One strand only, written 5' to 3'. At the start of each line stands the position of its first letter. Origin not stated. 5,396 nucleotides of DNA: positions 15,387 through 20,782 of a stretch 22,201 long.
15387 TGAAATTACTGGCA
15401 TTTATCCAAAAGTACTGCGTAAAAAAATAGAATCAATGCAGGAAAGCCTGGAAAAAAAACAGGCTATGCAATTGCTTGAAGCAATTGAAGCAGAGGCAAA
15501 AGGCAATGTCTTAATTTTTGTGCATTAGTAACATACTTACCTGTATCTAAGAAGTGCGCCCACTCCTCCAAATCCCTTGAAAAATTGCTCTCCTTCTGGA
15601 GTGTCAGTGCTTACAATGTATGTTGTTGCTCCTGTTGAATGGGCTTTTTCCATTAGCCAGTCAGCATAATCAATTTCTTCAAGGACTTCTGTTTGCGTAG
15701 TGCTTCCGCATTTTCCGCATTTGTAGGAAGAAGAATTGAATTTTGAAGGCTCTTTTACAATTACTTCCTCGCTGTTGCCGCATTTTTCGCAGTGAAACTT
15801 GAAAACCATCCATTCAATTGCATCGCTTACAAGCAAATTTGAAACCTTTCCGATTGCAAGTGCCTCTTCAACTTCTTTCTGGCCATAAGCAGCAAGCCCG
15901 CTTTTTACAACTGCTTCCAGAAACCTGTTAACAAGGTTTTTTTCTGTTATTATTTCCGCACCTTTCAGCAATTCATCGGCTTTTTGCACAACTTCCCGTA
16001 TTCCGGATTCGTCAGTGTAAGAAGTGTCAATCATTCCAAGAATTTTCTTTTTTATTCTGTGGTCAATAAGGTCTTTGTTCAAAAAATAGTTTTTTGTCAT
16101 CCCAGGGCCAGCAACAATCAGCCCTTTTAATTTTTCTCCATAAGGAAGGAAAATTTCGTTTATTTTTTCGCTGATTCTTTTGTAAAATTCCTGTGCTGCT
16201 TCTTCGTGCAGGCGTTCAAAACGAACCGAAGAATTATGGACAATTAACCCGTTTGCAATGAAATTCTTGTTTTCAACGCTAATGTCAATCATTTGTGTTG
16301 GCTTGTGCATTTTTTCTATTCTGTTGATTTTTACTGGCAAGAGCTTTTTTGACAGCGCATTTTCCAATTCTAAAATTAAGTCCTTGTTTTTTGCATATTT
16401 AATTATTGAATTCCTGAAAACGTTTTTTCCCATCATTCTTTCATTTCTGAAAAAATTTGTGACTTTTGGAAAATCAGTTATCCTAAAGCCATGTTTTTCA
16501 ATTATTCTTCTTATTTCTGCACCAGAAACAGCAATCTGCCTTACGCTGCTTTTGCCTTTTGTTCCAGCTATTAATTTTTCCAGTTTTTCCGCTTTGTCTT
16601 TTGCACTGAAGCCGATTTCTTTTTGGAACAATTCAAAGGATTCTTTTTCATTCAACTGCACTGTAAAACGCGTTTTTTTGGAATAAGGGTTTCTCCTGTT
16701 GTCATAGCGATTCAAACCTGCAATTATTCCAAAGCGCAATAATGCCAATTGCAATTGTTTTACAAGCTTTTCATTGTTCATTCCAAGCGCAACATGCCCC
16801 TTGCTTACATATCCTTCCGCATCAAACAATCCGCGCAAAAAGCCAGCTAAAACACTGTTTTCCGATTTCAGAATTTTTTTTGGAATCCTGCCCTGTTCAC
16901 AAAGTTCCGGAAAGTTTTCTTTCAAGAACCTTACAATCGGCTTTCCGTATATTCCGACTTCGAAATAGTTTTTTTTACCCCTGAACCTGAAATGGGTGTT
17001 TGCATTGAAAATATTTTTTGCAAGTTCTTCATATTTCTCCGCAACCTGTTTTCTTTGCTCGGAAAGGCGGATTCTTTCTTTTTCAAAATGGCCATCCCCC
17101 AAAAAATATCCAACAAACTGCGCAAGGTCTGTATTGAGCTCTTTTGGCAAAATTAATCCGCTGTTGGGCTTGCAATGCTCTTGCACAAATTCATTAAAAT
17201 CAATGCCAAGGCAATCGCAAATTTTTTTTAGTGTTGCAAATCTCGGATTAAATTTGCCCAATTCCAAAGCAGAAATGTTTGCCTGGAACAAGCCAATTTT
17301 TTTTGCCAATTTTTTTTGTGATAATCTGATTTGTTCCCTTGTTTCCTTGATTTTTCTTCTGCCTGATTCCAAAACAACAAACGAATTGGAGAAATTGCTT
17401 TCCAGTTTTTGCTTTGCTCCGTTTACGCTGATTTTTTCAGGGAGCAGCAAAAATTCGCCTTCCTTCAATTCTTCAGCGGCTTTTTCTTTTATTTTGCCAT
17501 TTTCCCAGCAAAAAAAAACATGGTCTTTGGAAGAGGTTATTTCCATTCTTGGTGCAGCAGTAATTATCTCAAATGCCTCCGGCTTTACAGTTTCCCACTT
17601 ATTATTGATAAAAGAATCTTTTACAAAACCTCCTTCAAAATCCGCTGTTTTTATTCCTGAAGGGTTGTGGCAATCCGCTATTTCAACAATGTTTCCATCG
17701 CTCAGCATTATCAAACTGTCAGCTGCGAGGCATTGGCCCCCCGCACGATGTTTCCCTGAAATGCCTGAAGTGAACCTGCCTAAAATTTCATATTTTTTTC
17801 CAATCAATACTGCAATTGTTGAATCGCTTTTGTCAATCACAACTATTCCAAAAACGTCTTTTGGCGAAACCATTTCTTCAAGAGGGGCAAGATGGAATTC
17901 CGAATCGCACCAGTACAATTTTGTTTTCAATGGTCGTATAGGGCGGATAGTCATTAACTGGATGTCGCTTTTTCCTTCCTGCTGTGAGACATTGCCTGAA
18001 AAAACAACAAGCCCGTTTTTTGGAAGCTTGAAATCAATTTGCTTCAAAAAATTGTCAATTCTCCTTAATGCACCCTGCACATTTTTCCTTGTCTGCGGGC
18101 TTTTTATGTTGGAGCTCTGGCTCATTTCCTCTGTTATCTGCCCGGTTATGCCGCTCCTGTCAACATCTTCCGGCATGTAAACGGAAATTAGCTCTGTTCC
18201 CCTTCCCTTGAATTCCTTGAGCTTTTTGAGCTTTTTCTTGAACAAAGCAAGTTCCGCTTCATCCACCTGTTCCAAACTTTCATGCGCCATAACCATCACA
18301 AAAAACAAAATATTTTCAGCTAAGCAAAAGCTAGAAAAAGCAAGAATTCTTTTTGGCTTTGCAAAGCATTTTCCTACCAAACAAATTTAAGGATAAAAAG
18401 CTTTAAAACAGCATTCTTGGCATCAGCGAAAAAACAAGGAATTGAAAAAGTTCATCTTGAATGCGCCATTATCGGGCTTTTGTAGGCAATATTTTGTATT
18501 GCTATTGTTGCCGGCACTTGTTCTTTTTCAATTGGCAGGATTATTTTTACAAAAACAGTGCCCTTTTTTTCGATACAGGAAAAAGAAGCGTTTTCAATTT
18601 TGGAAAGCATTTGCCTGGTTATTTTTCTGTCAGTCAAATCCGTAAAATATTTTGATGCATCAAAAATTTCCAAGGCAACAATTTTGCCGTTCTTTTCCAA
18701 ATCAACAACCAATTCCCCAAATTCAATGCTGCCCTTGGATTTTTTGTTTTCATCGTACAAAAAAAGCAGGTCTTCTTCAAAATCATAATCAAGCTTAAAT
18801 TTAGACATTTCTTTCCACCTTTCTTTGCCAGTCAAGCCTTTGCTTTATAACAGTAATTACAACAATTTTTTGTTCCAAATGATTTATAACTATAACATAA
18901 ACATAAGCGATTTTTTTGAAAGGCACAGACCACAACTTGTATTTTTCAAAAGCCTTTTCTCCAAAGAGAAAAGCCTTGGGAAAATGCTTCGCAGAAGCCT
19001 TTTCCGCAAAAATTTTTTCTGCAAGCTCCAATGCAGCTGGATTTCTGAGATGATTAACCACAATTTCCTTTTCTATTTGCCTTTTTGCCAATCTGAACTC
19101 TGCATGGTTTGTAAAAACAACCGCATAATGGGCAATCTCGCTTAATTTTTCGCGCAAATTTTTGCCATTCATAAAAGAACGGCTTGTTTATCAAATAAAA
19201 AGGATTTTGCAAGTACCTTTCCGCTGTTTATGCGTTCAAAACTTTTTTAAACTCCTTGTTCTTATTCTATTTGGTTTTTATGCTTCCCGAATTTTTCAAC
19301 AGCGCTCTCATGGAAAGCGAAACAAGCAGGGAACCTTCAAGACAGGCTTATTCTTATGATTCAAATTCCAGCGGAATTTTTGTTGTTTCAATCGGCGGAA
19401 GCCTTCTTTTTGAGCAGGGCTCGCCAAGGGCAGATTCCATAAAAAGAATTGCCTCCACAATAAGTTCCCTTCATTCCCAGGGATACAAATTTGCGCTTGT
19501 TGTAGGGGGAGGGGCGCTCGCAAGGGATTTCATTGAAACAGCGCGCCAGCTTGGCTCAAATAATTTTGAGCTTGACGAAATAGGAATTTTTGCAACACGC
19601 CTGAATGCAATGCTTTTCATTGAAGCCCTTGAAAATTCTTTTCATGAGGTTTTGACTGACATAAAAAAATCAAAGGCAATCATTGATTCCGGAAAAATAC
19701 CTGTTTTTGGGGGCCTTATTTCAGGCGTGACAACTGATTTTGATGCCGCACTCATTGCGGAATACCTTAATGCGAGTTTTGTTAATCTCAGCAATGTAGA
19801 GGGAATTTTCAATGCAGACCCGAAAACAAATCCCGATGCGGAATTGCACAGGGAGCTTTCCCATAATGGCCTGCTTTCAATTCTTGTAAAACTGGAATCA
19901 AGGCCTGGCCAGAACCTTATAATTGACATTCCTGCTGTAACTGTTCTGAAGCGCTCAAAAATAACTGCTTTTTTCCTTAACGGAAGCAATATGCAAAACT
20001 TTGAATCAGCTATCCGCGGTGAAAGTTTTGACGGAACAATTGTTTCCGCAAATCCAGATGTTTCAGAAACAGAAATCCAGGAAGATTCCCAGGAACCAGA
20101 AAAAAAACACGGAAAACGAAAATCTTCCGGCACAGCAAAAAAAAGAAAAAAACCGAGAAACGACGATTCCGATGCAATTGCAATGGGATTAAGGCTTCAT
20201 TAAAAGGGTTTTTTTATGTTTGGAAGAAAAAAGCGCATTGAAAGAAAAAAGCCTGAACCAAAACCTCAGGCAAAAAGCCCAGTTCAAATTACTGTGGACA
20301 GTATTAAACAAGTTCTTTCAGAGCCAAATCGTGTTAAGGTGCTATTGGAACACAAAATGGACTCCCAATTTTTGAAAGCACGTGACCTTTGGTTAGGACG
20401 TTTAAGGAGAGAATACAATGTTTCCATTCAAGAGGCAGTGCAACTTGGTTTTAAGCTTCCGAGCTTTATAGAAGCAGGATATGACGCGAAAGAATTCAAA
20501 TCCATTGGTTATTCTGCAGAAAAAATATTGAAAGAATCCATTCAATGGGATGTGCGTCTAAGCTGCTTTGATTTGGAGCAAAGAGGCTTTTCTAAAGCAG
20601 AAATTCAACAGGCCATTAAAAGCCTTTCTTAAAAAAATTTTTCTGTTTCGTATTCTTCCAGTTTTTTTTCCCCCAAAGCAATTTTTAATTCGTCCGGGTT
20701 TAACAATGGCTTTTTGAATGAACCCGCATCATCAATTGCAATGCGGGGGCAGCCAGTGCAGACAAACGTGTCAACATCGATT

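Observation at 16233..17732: Intein inserted exactly at the catalytic GGQ motif of aRF1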

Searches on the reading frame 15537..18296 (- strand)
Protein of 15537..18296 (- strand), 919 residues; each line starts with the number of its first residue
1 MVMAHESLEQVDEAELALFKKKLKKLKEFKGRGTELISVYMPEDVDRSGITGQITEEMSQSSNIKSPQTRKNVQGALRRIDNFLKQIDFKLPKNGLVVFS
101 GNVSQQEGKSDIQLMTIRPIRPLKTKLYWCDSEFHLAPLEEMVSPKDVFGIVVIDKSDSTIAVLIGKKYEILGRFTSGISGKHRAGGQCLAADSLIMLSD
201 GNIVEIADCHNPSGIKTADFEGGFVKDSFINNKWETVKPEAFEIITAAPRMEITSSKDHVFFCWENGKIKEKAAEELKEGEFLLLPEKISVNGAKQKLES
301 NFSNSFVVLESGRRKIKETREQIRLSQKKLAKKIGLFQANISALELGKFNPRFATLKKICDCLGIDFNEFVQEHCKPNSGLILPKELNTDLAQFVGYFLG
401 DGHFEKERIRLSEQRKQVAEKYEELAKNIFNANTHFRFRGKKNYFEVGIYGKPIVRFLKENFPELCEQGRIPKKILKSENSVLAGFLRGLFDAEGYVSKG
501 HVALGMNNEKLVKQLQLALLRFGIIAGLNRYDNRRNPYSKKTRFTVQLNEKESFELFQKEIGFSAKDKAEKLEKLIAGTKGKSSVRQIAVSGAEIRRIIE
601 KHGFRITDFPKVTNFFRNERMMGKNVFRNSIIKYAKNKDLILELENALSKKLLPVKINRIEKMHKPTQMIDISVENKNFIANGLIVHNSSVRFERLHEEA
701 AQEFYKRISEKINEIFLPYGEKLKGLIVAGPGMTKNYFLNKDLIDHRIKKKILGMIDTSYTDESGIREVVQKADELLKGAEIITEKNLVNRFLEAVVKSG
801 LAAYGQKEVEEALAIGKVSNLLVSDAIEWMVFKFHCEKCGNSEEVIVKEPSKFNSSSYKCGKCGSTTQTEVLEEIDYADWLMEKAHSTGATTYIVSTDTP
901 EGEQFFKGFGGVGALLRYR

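Call 4: search_protein_families(library=pfam, proteins=[window:15537-18296:-], max_evalue=0.01)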
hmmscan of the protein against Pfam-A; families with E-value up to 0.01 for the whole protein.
window:15537-18296:- (919 aa): 12 families
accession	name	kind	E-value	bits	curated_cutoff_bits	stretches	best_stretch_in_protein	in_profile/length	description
PF03464.20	eRF1_2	-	3e-32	112.2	27.1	2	688-778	41-132/133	eRF1 domain 2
PF14528.11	LAGLIDADG_3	-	2.2e-23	82.8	22.5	2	482-562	2-82/82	LAGLIDADG-like domain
PF03465.20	eRF1_3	-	2.7e-23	82.9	25.8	1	782-919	1-105/106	eRF1 domain 3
PF14890.11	Intein_splicing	-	5.6e-16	59.2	35.8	1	219-688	27-155/155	Intein splicing domain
PF03463.20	eRF1_1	-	1.3e-14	54.7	23.8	1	21-143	2-123/123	eRF1 domain 1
PF01381.28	HTH_3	-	8.7e-11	42.1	23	1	316-370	1-55/55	Helix-turn-helix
PF12844.13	HTH_19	-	4.1e-09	36.6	30.2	1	315-372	3-60/64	Helix-turn-helix domain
PF13443.12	HTH_26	-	2.1e-07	31.5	22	1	317-370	3-57/63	Cro/C1-type HTH DNA-binding domain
PF13560.12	HTH_31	-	0.00032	21.4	27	1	315-366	5-57/64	Helix-turn-helix domain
PF05129.18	Zn_ribbon_Elf1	-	0.00044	20.7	29.8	1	833-878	22-71/79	Transcription elongation factor Elf1 like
PF18854.6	baeRF_family10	-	0.00057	20.6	27.1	0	689-774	60-139/143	Bacterial archaeo-eukaryotic release factor family 10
PF13744.12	HTH_37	-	0.0017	18.6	27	1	314-350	21-57/80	Helix-turn-helix domain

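Call 8: find_homologous_proteins(query=window:15537-18296:-, max_evalue=0.00001)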
Query window:15537-18296:- (919 aa): 401 proteins with E <= 0.00001 among 8000 candidates; the best 120 are listed.
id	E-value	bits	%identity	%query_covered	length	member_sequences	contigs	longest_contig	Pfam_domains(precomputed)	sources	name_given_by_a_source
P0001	0.0e+0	2046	100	100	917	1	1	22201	PF03465.21,PF03464.21,PF12844.14,PF01381.29,PF14528.12,PF13443.13,PF14890.12,PF03463.21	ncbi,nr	ncbi:MAG: peptide chain release factor aRF-1 [Candidatus ainarchaeum sp.]|nr:peptide chain release f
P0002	0.0e+0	1703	82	100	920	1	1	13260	PF03465.21,PF03464.21,PF12844.14,PF01381.29,PF14528.12,PF14890.12,PF03463.21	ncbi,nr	ncbi:MAG: peptide chain release factor aRF-1 [Candidatus ainarchaeum sp.]|nr:peptide chain release f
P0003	0.0e+0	1511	72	100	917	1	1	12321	PF03465.21,PF03464.21,PF12844.14,PF01381.29,PF14528.12,PF13443.13,PF14890.12,PF03463.21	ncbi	-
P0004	0.0e+0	1371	67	99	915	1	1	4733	PF03465.21,PF03464.21,PF12844.14,PF18854.7,PF01381.29,PF14528.12,PF13443.13,PF14890.12,PF03463.21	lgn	-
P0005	0.0e+0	1368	67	99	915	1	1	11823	PF03465.21,PF03464.21,PF12844.14,PF18854.7,PF01381.29,PF14528.12,PF14890.12,PF03463.21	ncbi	-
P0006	0.0e+0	1367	66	100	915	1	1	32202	PF03465.21,PF03464.21,PF12844.14,PF01381.29,PF14528.12,PF14890.12,PF03463.21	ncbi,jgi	-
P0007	0.0e+0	1260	60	100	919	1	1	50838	PF03465.21,PF03464.21,PF01381.29,PF22495.3,PF14528.12,PF13560.13,PF14890.12,PF03463.21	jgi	-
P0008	0.0e+0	1258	60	100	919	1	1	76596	PF03465.21,PF03464.21,PF12844.14,PF01381.29,PF14528.12,PF13560.13,PF13443.13,PF14890.12,PF03463.21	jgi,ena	-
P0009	0.0e+0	1241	61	100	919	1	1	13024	PF03465.21,PF03464.21,PF12844.14,PF01381.29,PF14528.12,PF14890.12,PF03463.21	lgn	-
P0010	0.0e+0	1224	59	100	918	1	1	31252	PF03465.21,PF03464.21,PF01381.29,PF22495.3,PF14528.12,PF14890.12,PF03463.21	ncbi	-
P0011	0.0e+0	1221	60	100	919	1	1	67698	PF03465.21,PF03464.21,PF12844.14,PF01381.29,PF14528.12,PF13560.13,PF13443.13,PF14890.12,PF03463.21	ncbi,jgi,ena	ncbi:MAG: peptide chain release factor aRF-1 [archaeon]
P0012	0.0e+0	1220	58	100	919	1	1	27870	PF03465.21,PF03464.21,PF01381.29,PF14528.12,PF14890.12,PF03463.21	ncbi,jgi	-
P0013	0.0e+0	1218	59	100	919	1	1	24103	PF03465.21,PF03464.21,PF01381.29,PF14528.12,PF14890.12,PF03463.21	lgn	-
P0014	0.0e+0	1208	57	100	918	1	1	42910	PF03465.21,PF03464.21,PF01381.29,PF14528.12,PF14890.12,PF03463.21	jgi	-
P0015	0.0e+0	1198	58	100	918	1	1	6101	PF03465.21,PF03464.21,PF01381.29,PF14528.12,PF13560.13,PF14890.12,PF03463.21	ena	-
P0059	1.0e-252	859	82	28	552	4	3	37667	PF07591.16,PF03465.21,PF03464.21,PF14890.12,PF03463.21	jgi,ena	-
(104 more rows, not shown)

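Call 37: find_encoding_contigs(protein=P0059, flank=6000, max_places=2)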
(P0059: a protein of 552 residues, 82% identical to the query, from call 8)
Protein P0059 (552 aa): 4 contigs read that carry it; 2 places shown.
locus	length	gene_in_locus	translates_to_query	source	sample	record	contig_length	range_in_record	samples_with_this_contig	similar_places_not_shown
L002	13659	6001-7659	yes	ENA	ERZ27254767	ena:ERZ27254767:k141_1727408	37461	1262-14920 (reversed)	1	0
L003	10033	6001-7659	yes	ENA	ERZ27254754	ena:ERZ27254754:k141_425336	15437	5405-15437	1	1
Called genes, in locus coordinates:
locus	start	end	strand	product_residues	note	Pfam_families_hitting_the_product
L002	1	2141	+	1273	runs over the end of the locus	PF01326:PPDK_N, PF00391:PEP-utilizers, PF14890:Intein_splicing, PF14528:LAGLIDADG_3 (weak), PF00391:PEP-utilizers, PF02896:PEP-utilizers_C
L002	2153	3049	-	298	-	-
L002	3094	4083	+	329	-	PF01866:Diphthamide_syn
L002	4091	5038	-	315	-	PF00696:AA_kinase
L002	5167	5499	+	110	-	-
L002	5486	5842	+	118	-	PF10049:DUF2283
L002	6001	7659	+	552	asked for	PF03463:eRF1_1, PF07591:PT-HINT (weak), PF14890:Intein_splicing (faint), PF03464:eRF1_2, PF03465:eRF1_3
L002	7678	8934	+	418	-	PF01142:TruD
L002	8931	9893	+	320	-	PF00953:Glycos_transf_4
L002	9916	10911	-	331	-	PF03706:LPG_synthase_TM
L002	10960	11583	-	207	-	-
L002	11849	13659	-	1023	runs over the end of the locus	?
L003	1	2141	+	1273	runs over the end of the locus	PF01326:PPDK_N, PF00391:PEP-utilizers, PF14890:Intein_splicing, PF14528:LAGLIDADG_3 (weak), PF00391:PEP-utilizers, PF02896:PEP-utilizers_C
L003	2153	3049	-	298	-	-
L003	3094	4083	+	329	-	PF01866:Diphthamide_syn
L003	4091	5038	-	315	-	PF00696:AA_kinase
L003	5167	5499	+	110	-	-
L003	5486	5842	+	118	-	PF10049:DUF2283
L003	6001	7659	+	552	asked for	PF03463:eRF1_1, PF07591:PT-HINT (weak), PF14890:Intein_splicing (faint), PF03464:eRF1_2, PF03465:eRF1_3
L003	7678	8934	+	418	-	PF01142:TruD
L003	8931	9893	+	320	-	PF00953:Glycos_transf_4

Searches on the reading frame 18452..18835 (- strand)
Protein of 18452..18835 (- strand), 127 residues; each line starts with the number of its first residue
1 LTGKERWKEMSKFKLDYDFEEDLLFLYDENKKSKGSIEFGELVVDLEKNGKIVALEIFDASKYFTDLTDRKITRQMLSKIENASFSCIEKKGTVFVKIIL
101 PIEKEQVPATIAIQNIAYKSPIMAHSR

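Call 33: search_protein_families(library=pfam, proteins=[window:18452-18835:-], max_evalue=0.001)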
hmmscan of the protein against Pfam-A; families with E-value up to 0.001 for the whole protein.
window:18452-18835:- (127 aa): 1 family
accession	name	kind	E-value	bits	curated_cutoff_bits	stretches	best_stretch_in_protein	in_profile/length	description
PF10049.14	DUF2283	-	2.8e-07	31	23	1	14-61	1-49/49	Protein of unknown function (DUF2283)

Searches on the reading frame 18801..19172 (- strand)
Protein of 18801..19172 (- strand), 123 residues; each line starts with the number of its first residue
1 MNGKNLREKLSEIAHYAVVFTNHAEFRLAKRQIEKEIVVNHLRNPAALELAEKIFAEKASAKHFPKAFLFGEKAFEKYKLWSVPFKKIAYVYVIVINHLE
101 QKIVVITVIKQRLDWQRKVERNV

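Call 33: search_protein_families(library=pfam, proteins=[window:18801-19172:-], max_evalue=0.001)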
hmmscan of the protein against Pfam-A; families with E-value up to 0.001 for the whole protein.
window:18801-19172:- (123 aa): 1 family
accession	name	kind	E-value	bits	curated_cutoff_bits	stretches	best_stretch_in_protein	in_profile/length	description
PF14076.12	DUF4258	-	2.6e-08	34.5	25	1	20-109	1-70/71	Domain of unknown function (DUF4258)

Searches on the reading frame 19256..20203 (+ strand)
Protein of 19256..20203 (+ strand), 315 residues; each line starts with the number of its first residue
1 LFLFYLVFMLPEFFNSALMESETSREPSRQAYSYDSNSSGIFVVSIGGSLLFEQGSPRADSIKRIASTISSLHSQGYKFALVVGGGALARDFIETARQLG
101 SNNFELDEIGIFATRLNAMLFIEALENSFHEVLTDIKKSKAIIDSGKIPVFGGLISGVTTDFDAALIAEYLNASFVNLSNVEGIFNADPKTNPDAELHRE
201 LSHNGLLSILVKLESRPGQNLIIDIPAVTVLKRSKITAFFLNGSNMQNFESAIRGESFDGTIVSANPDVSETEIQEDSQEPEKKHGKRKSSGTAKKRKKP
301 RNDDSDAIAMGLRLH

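Call 33: search_protein_families(library=pfam, proteins=[window:19256-20203:+], max_evalue=0.001)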
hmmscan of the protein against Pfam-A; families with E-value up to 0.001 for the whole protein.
window:19256-20203:+ (315 aa): 1 family
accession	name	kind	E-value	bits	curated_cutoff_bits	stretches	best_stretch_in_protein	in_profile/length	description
PF00696.33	AA_kinase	-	2.8e-29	103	24.9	1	41-242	2-234/234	Amino acid kinase family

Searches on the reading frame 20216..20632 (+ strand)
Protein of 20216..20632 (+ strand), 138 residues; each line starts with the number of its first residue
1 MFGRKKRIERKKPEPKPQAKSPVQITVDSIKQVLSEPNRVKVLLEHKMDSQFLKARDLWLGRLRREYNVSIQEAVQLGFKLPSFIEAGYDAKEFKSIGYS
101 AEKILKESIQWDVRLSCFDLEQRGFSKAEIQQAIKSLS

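Call 33: search_protein_families(library=pfam, proteins=[window:20216-20632:+], max_evalue=0.001)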
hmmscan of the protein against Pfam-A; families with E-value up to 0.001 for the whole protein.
window:20216-20632:+ (138 aa): 1 family
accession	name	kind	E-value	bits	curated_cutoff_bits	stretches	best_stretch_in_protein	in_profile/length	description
PF25296.1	Decapeptide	-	1.3e-06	28.7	45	1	66-133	9-70/74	Decapeptide repeat region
